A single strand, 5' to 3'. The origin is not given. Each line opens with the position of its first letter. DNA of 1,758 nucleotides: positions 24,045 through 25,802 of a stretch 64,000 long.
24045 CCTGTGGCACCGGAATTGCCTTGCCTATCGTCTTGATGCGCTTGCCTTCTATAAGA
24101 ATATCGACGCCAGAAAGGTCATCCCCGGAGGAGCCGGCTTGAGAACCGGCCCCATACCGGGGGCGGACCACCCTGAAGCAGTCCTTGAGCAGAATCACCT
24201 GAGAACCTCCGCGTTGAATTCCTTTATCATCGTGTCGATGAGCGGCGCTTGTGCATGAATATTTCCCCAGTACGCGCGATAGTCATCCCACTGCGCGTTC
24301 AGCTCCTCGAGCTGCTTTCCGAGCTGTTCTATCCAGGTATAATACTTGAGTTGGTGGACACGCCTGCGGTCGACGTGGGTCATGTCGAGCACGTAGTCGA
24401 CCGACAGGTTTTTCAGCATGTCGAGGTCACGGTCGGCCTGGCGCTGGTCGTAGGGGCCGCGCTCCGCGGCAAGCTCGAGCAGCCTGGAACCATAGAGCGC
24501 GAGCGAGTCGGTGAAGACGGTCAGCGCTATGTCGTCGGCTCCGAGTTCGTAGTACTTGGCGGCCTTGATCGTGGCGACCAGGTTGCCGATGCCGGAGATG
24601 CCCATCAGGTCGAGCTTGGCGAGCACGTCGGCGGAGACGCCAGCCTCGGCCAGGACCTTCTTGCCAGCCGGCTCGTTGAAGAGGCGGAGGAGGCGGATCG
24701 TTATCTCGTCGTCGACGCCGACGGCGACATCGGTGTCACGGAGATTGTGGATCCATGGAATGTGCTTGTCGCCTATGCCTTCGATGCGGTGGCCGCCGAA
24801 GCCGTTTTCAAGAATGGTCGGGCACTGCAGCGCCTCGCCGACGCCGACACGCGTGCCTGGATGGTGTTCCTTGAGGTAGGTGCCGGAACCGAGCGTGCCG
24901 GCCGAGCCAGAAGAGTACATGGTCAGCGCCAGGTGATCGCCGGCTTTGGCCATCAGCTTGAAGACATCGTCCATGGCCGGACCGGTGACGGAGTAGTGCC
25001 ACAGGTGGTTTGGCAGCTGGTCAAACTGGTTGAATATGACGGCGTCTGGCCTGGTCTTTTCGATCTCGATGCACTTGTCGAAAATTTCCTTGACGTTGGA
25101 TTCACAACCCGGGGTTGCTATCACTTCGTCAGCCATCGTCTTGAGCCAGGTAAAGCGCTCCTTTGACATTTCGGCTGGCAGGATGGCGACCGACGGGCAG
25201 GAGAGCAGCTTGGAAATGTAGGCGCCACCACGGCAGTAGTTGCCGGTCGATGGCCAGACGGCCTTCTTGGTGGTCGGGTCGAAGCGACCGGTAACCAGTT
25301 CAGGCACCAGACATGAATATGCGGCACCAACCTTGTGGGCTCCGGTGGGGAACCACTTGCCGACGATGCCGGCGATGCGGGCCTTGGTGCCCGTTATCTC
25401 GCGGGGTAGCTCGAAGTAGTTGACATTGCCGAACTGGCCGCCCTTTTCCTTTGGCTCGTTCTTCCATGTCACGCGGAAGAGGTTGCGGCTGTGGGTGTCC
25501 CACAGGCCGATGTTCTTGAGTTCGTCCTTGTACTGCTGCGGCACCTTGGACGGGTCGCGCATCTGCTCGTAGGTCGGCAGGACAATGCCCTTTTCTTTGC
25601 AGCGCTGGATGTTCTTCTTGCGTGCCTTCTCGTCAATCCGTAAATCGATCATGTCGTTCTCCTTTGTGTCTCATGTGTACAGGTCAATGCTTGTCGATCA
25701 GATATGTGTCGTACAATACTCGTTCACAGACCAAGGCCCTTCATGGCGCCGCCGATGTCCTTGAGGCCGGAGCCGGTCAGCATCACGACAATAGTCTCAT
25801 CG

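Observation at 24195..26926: Two unusual fold-type II PLP enzymes occupy the place of YgeX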

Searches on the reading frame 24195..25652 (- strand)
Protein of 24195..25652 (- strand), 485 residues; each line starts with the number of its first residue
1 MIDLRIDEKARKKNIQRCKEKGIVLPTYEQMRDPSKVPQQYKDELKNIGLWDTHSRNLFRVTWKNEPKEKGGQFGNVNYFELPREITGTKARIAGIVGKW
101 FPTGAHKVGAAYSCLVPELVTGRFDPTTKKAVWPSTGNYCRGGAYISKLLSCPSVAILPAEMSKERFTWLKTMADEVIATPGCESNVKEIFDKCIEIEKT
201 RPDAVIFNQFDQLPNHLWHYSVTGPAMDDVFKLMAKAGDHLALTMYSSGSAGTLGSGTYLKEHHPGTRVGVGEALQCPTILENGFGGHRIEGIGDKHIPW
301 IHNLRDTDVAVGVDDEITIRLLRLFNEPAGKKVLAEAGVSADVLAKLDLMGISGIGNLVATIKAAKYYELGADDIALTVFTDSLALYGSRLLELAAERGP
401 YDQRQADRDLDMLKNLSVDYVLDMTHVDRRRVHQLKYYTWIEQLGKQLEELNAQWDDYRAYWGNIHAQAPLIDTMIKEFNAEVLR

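Call 5: search_protein_families(library=pfam, proteins=[window:24195-25652:-], max_evalue=0.01)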
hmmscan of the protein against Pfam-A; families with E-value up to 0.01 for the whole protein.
window:24195-25652:- (485 aa): 1 family
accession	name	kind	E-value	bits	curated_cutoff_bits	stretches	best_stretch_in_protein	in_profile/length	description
PF00291.31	PALP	-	4.5e-13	49.6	35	1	102-344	33-275/295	Pyridoxal-phosphate dependent enzyme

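Call 6: search_protein_families(library=ncbifam, proteins=[window:24195-25652:-], max_evalue=0.01)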
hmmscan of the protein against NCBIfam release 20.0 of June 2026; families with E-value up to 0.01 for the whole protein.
window:24195-25652:- (485 aa): 8 families
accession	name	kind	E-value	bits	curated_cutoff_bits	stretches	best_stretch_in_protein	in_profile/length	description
TIGR01139.1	cysK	equivalog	1.6e-19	70.3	350.95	1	101-349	31-271/298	cysteine synthase A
TIGR01136.1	cysKM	subfamily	9.2e-18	64.6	344.15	1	101-328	31-252/299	cysteine synthase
NF007989.0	PRK10717.1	equivalog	2.3e-15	56.5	387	1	75-362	13-304/334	cysteine synthase A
TIGR01137.1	cysta_beta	equivalog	9.4e-14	50.9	510.25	1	88-389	23-307/457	cystathionine beta-synthase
NF008735.0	PRK11761.1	equivalog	2e-08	33.8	413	1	99-269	35-197/296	cysteine synthase CysM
TIGR03945.1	PLP_SbnA_fam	equivalog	2.1e-08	33.6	349.95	1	89-323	20-249/304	2,3-diaminopropionate biosynthesis protein SbnA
NF053679.1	CysteaSynCapA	equivalog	1.6e-05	23.8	600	1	154-318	93-262/329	cysteate synthase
TIGR01138.1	cysM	equivalog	6.5e-05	22.6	394.2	1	97-272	29-195/290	cysteine synthase B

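Call 16: search_solved_structures(query=window:24195-25652:-, max_evalue=0.001)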
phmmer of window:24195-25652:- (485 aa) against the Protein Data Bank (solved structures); distinct sequences matched with E-value up to 0.001: 77 (the best 60 are shown).
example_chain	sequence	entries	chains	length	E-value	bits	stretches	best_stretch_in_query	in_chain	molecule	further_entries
7n2t_A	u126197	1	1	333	2.2e-20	76.3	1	74-342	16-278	Cysteine synthase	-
4aec_A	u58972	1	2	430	4.1e-17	65.5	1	100-347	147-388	CYSTEINE SYNTHASE, MITOCHONDRIAL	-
6c2h_A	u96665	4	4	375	9.8e-17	64.2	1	82-333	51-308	Cystathionine beta-synthase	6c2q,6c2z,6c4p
2isq_A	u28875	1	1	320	5.4e-14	55.2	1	75-347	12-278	Cysteine synthase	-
1z7w_A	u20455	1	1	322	5.4e-14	55.2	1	75-347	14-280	Cysteine synthase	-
1z7y_A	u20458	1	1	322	1.9e-13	53.4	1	88-347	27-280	Cysteine synthase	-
5b53_A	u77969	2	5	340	5.4e-13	51.9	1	136-323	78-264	Cysteine synthase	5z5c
7xrq_A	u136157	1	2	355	8.4e-13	51.3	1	81-334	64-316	Cystathionine beta-synthase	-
5b55_A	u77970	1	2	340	2.6e-12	49.6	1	136-323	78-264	Cysteine synthase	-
8t2c_A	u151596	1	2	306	1.1e-11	47.6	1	122-362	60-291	Cysteine synthase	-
8srt_A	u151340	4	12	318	1.2e-11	47.5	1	122-362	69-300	Cysteine synthase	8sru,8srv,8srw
8b9y_A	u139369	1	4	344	4.2e-11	45.6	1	112-316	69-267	Cysteine synthase, putative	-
3fca_A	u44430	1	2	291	5.2e-11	45.4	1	132-347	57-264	Cysteine synthase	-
9nld_A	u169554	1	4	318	5.9e-11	45.2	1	74-343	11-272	Cysteine synthase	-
1o58_A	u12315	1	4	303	6.7e-11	45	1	132-347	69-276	O-acetylserine sulfhydrylase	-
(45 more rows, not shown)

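Call 17: find_homologous_proteins(query=window:24195-25652:-, max_evalue=1e-10)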
Query window:24195-25652:- (485 aa): 8000 proteins with E <= 1e-10 among 8000 candidates; the best 120 are listed.
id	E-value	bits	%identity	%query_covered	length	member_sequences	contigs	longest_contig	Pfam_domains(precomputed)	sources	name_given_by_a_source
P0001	0.0e+0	1130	100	100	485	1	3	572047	PF00291.32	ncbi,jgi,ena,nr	ncbi:MAG TPA: pyridoxal-phosphate dependent enzyme [bacterium]|nr:pyridoxal-phosphate dependent enzy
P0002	0.0e+0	1121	99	100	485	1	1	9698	PF00291.32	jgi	-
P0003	0.0e+0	1120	99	100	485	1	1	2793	PF00291.32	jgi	-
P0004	0.0e+0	1116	98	100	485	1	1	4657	PF00291.32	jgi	-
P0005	0.0e+0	1114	98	100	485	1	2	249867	PF00291.32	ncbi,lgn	-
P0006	0.0e+0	1112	98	100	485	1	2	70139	PF00291.32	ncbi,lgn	-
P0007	0.0e+0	1110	97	100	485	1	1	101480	PF00291.32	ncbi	-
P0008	0.0e+0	1110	98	100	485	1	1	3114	PF00291.32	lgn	-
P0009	0.0e+0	1101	96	100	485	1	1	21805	PF00291.32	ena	-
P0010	0.0e+0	1067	92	100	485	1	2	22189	PF00291.32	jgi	jgi:cysteine synthase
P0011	0.0e+0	1054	92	100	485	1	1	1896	PF00291.32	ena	-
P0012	0.0e+0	1050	91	100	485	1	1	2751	PF00291.32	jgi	-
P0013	0.0e+0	1049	93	100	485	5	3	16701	PF00291.32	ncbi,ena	-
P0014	0.0e+0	1048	91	100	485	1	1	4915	PF00291.32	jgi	-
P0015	0.0e+0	1048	92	100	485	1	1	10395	PF00291.32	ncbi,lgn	-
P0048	1.9e-275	932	81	100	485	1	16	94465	PF00291.32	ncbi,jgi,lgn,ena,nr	ncbi:MAG: pyridoxal-5-phosphate-dependent protein subunit beta [Spirochaetes bacterium GWD1_61_31]|n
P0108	3.8e-255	865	74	100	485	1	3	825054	PF00291.32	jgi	jgi:cysteine synthase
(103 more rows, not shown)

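Call 20: find_encoding_contigs(protein=P0001, flank=10000, max_places=3)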
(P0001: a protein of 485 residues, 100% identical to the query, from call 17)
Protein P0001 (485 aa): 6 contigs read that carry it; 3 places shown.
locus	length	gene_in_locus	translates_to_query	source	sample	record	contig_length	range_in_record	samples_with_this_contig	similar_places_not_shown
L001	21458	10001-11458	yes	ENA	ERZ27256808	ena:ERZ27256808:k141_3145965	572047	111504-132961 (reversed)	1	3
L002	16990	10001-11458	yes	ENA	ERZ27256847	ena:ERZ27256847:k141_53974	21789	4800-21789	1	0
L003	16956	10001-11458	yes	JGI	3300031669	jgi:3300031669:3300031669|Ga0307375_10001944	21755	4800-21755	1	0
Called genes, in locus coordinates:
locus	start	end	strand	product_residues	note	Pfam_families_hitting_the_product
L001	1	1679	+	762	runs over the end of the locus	PF01315:Ald_Xan_dh_C, PF02738:MoCoBD_1, PF20256:MoCoBD_2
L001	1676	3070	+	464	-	PF01979:Amidohydro_1, PF12890:DHOase (weak), PF07969:Amidohydro_3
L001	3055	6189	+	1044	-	PF14691:Fer4_20, PF07992:Pyr_redox_2, PF13450:NAD_binding_8 (weak), PF13738:Pyr_redox_3 (weak)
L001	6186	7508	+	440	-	PF01979:Amidohydro_1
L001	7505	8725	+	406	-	PF01546:Peptidase_M20, PF07687:M20_dimer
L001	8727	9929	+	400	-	PF00291:PALP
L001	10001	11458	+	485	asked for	PF00291:PALP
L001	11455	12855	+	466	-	PF01979:Amidohydro_1, PF07969:Amidohydro_3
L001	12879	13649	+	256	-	PF00941:FAD_binding_5, PF03450:CO_deh_flav_C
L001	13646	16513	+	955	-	PF01799:Fer2_2, PF01315:Ald_Xan_dh_C, PF02738:MoCoBD_1, PF20256:MoCoBD_2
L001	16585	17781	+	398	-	PF02729:OTCace_N, PF00185:OTCace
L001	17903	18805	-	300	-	-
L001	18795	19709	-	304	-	-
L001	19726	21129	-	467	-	PF00206:Lyase_1, PF14698:ASL_C2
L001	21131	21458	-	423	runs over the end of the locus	PF00764:Arginosuc_synth, PF20979:Arginosuc_syn_C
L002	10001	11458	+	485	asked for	PF00291:PALP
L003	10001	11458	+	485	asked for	PF00291:PALP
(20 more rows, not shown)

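Call 21: find_encoding_contigs(protein=P0048, flank=10000, max_places=2)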
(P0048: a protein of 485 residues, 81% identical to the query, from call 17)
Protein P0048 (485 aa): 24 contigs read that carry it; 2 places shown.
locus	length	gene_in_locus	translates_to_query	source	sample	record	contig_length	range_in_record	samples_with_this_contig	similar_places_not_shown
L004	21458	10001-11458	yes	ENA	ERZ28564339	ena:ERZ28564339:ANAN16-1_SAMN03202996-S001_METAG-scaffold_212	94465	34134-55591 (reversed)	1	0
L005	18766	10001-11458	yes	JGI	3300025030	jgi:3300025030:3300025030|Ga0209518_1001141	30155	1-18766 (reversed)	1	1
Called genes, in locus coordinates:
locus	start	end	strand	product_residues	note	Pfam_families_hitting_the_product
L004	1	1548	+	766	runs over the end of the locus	PF01315:Ald_Xan_dh_C, PF02738:MoCoBD_1, PF20256:MoCoBD_2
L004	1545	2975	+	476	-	PF07969:Amidohydro_3 (faint), PF01979:Amidohydro_1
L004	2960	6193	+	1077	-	PF14691:Fer4_20, PF07992:Pyr_redox_2, PF13450:NAD_binding_8 (weak), PF13738:Pyr_redox_3 (weak)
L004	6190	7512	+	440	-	PF01979:Amidohydro_1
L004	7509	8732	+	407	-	PF04389:Peptidase_M28 (faint), PF01546:Peptidase_M20, PF07687:M20_dimer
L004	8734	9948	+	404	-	PF00291:PALP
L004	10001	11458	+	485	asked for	PF00291:PALP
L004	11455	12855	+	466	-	PF01979:Amidohydro_1, PF07969:Amidohydro_3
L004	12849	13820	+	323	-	-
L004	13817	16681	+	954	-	PF00111:Fer2 (weak), PF01799:Fer2_2, PF01315:Ald_Xan_dh_C, PF02738:MoCoBD_1, PF20256:MoCoBD_2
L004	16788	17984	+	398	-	PF02729:OTCace_N, PF00185:OTCace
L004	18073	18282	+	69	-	-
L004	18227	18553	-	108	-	-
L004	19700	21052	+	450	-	PF03358:FMN_red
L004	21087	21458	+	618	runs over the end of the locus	PF00672:HAMP, PF00015:MCPsignal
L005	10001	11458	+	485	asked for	PF00291:PALP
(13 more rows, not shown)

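Call 22: find_encoding_contigs(protein=P0108, flank=10000, max_places=2)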
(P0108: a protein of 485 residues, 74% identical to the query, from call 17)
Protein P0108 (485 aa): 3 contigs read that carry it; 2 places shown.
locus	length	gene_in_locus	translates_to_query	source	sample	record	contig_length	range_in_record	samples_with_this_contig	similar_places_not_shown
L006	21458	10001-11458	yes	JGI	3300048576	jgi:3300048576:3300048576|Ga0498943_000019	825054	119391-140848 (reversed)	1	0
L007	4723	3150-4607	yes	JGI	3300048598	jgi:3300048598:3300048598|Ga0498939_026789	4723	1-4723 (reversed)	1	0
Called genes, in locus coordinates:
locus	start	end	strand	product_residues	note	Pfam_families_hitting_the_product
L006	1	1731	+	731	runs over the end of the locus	PF01315:Ald_Xan_dh_C, PF02738:MoCoBD_1, PF20256:MoCoBD_2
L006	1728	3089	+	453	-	PF07969:Amidohydro_3 (weak), PF01979:Amidohydro_1, PF12890:DHOase (faint), PF07969:Amidohydro_3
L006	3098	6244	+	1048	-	PF14691:Fer4_20, PF01266:DAO (weak), PF07992:Pyr_redox_2, PF13450:NAD_binding_8 (weak), PF13738:Pyr_redox_3 (faint)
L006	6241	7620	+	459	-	PF01979:Amidohydro_1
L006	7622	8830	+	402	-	PF04389:Peptidase_M28 (weak), PF01546:Peptidase_M20, PF07687:M20_dimer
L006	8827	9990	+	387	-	PF00291:PALP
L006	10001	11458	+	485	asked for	PF00291:PALP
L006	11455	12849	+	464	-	PF01979:Amidohydro_1, PF07969:Amidohydro_3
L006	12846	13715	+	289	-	PF00941:FAD_binding_5, PF03450:CO_deh_flav_C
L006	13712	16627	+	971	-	PF01799:Fer2_2, PF01315:Ald_Xan_dh_C, PF02738:MoCoBD_1, PF20256:MoCoBD_2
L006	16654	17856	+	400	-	PF02729:OTCace_N, PF00185:OTCace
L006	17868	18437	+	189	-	PF01327:Pep_deformylase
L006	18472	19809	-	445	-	PF00083:Sugar_tr, PF07690:MFS_1, PF06779:MFS_4 (weak), PF12832:MFS_1_like (faint), PF07690:MFS_1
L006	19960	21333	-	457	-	PF00245:Alk_phosphatase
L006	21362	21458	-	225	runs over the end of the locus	PF01135:PCMT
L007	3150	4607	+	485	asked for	PF00291:PALP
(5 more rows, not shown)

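Call 27: search_protein_representatives(protein=window:24195-25652:-)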
Query: 485 residues. Proteins with E-value up to 0.001 (for the whole library): 2170; up to 1e-10: 1082; up to 1e-30: 292. The best 150 are listed.
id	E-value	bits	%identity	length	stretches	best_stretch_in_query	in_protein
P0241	3.9e-185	632.9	58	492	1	5-483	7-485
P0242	1.4e-121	423.2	44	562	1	14-481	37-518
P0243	4.4e-121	421.6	52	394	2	8-255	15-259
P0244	4.0e-119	415.2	42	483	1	15-482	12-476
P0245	3.6e-118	412.0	59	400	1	42-351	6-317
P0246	2.2e-116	406.1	45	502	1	5-481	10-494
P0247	8.2e-116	404.3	55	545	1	152-483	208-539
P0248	4.2e-115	401.9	61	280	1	1-279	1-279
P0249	7.2e-115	401.1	59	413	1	1-298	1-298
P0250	2.1e-112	393.0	52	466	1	4-338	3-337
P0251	3.2e-106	372.6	49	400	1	6-385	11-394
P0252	4.0e-105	369.0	55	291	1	8-293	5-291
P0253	8.2e-103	361.4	53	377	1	126-460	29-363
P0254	7.9e-98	344.9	56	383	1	2-276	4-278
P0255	2.0e-95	337.0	40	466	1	23-477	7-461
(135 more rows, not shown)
